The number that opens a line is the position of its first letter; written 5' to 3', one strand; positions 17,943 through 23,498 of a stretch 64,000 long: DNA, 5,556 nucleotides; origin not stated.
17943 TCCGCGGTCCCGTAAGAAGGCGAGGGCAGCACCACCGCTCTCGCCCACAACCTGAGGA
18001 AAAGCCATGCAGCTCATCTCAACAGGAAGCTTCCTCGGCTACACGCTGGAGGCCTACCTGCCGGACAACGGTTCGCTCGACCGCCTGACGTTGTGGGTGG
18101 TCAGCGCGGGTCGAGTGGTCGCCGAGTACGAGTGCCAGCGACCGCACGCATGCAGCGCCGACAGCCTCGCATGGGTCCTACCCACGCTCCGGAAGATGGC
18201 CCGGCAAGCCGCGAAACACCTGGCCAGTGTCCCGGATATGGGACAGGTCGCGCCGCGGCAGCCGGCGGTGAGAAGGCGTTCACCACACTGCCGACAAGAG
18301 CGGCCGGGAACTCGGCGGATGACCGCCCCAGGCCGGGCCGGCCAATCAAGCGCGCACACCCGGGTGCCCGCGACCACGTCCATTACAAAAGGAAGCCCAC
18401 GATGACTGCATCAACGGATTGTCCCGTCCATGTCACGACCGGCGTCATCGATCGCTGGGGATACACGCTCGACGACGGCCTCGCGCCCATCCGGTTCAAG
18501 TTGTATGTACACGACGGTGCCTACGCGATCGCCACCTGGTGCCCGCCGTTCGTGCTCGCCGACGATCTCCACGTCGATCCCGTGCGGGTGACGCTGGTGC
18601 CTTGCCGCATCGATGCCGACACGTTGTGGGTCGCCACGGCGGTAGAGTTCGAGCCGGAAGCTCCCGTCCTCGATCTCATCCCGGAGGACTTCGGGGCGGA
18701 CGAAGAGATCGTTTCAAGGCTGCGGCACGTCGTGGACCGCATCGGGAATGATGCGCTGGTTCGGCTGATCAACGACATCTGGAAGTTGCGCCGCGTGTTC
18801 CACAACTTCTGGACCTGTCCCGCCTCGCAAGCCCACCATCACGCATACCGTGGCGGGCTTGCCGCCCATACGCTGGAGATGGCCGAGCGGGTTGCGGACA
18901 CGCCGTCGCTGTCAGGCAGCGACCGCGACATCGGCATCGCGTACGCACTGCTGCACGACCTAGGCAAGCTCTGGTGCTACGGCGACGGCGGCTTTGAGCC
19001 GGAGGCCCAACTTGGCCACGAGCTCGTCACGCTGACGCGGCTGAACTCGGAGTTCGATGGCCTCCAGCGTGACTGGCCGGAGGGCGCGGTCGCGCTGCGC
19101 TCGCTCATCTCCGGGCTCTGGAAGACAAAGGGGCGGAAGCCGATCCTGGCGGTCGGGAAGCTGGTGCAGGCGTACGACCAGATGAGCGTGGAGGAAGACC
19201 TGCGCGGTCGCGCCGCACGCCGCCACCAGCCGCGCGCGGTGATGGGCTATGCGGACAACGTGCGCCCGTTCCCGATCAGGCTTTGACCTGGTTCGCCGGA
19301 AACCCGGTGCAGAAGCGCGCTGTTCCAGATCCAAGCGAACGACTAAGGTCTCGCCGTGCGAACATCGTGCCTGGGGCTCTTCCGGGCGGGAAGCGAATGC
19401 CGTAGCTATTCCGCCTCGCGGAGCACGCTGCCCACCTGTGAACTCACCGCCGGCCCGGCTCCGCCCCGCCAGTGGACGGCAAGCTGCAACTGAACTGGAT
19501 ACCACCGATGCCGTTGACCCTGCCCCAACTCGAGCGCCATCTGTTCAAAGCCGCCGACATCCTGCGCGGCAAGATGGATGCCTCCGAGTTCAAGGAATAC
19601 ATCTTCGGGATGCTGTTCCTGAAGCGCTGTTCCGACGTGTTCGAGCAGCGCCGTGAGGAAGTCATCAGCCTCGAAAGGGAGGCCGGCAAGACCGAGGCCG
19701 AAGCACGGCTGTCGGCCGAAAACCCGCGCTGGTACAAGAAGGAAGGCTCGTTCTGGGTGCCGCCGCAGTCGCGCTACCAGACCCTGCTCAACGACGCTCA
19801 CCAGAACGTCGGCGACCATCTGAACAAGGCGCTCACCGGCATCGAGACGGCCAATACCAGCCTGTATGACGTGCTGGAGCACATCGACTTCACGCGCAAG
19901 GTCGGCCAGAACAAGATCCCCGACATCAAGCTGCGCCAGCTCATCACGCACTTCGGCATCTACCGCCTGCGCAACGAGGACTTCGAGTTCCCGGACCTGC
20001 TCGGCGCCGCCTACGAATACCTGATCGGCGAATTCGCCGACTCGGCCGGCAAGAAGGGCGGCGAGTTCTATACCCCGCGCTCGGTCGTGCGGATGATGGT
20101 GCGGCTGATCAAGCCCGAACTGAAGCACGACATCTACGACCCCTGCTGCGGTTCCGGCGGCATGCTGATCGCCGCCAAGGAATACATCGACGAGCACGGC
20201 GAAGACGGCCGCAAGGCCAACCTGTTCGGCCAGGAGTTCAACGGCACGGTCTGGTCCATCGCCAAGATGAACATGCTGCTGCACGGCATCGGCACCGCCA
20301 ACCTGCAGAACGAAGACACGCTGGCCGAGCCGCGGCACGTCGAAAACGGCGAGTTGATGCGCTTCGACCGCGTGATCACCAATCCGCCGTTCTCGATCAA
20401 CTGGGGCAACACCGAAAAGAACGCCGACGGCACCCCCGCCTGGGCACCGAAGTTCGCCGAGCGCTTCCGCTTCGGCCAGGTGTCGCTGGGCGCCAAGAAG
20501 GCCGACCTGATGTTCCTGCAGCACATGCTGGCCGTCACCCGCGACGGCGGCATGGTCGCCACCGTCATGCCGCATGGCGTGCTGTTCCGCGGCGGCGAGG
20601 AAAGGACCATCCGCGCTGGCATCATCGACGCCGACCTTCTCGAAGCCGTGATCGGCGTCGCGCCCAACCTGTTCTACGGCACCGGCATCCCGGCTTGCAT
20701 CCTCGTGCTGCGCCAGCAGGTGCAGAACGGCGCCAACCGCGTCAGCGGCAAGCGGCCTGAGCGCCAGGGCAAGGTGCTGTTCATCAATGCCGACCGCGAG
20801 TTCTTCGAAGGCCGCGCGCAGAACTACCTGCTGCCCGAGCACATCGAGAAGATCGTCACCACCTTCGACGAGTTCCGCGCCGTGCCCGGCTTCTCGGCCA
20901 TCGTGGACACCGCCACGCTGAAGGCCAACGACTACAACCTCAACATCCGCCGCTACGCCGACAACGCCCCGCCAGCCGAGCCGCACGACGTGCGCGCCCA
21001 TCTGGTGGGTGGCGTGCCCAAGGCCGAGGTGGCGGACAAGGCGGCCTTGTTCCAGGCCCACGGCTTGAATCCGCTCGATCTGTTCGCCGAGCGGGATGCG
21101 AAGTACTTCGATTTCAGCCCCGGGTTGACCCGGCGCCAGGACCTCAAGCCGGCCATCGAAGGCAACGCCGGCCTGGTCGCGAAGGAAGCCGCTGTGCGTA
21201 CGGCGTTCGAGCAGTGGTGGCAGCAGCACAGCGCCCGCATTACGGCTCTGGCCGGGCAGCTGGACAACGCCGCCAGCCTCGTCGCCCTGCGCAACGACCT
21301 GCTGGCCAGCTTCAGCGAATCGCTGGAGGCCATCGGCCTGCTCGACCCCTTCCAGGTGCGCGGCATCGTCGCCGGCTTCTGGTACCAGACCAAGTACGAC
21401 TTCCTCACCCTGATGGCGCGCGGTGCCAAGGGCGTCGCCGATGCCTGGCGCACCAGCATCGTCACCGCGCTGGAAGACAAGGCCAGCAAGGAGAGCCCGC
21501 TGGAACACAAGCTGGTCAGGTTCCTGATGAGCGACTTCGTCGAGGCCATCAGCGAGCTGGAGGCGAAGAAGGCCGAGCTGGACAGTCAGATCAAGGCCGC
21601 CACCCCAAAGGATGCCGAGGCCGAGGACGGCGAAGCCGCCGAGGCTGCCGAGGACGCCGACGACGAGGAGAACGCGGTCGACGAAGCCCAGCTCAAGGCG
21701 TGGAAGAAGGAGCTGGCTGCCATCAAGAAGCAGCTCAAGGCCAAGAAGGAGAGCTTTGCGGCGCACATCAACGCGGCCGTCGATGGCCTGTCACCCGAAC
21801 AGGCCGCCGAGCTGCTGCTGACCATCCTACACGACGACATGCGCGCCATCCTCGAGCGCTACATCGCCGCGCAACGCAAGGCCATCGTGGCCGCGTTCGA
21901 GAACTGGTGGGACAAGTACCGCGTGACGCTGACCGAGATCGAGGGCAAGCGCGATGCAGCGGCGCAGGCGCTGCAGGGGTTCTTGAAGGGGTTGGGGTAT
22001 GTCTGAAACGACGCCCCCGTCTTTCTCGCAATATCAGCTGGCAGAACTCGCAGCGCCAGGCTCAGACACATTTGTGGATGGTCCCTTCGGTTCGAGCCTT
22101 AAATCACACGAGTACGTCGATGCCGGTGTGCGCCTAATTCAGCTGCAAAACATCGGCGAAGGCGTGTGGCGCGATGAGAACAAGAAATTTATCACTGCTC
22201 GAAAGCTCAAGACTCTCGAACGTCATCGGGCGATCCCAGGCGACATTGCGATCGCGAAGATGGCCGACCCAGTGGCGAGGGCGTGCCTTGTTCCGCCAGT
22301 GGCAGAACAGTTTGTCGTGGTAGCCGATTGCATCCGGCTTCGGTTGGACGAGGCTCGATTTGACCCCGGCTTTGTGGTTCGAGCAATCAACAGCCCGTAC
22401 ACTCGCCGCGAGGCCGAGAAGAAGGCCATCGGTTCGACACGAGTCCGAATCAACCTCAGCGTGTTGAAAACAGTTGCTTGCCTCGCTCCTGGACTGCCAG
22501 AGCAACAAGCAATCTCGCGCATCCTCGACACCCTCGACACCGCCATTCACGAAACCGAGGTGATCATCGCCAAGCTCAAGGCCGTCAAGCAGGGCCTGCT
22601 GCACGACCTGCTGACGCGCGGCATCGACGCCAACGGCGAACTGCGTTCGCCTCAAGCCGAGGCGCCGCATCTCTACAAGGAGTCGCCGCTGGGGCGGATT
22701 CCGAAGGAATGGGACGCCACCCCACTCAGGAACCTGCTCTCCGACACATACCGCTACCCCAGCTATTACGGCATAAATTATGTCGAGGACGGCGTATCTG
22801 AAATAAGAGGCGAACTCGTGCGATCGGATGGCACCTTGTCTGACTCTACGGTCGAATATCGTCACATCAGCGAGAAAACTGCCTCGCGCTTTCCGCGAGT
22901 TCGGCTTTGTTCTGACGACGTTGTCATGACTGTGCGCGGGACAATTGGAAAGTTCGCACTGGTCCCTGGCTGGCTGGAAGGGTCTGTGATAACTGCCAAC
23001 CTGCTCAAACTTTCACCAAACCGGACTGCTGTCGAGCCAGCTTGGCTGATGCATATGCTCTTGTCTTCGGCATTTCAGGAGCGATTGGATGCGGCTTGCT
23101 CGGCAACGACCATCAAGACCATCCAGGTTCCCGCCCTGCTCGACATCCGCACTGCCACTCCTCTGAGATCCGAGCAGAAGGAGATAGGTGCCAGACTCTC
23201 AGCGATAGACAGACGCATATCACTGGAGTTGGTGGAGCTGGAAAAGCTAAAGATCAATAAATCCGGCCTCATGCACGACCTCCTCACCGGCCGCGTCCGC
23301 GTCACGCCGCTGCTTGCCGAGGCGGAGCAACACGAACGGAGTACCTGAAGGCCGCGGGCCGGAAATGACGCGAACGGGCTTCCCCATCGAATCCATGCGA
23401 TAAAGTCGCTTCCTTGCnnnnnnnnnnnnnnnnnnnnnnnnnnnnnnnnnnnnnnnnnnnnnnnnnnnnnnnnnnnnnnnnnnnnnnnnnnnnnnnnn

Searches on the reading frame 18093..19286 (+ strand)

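Call 43: search_protein_families(library=padloc, proteins=[window:18093-19286:+], max_evalue=0.00001)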
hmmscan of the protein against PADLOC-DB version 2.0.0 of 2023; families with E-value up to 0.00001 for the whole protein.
window:18093-19286:+ (397 aa): 0 families

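Call 83: search_protein_families(library=pfam, proteins=[window:18093-19286:+], max_evalue=0.0001)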
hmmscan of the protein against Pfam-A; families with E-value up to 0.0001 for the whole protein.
window:18093-19286:+ (397 aa): 1 family
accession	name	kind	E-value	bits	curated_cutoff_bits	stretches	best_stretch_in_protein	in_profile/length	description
PF07514.17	TraI_2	-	7.4e-07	28.8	23.9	1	241-269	51-79/324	Putative helicase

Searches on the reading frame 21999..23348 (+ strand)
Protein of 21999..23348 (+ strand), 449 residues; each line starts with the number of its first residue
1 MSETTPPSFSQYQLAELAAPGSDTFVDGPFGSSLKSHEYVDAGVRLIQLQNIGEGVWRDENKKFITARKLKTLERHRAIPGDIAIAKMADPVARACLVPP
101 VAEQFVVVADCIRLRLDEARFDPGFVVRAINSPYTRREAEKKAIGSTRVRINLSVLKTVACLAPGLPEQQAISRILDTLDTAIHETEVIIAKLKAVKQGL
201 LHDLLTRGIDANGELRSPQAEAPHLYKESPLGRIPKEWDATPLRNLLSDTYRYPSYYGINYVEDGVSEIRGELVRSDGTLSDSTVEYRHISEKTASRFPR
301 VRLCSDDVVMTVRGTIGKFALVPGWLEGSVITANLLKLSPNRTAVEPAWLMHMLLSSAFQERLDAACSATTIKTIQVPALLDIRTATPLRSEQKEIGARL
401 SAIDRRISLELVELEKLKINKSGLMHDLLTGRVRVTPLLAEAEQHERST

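Call 42: search_protein_families(library=padloc, proteins=[window:21999-23348:+], max_evalue=0.00001)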
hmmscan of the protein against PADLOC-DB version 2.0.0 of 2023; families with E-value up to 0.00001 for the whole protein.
window:21999-23348:+ (449 aa): 93 families (the best 25 are shown)
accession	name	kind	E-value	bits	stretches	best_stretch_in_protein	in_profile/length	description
PDLC03091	Specificity_I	-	1e-80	269.8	2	144-445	125-439/442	Type I specificity subunit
PDLC03108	Specificity_I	-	1.9e-58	196.8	2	145-436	162-438/452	Type I specificity subunit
PDLC03086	Specificity_I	-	9.1e-51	171.2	2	9-200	3-194/458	Type I specificity subunit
PDLC03087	Specificity_I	-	2.1e-48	163.3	1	31-435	29-416/418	Type I specificity subunit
PDLC03170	Specificity_I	-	5.6e-46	155.2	2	124-442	115-434/437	Type I specificity subunit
PDLC03098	Specificity_I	-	1.4e-44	151.2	1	35-435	49-438/443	Type I specificity subunit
PDLC03153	Specificity_I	-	3.9e-44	149.6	2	22-183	222-383/417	Type I specificity subunit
PDLC03089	Specificity_I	-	7.5e-41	138.6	2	27-186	16-175/446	Type I specificity subunit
PDLC03069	Specificity_I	-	6.3e-39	132.2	2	120-409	98-363/387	Type I specificity subunit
PDLC03168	Specificity_I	-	8.3e-36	122.4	2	24-194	13-180/459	Type I specificity subunit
PDLC04137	mad5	-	1.9e-35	120.8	1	36-426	24-391/392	mads_5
PDLC03178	Specificity_I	-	2.8e-35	120.5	2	30-205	236-410/411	Type I specificity subunit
PDLC03100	Specificity_I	-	2.8e-34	117.2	2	164-429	149-388/392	Type I specificity subunit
PDLC03073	Specificity_I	-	4.1e-34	116.5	2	33-214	35-222/437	Type I specificity subunit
PDLC03105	Specificity_I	-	1.2e-33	115.2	1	67-442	73-444/448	Type I specificity subunit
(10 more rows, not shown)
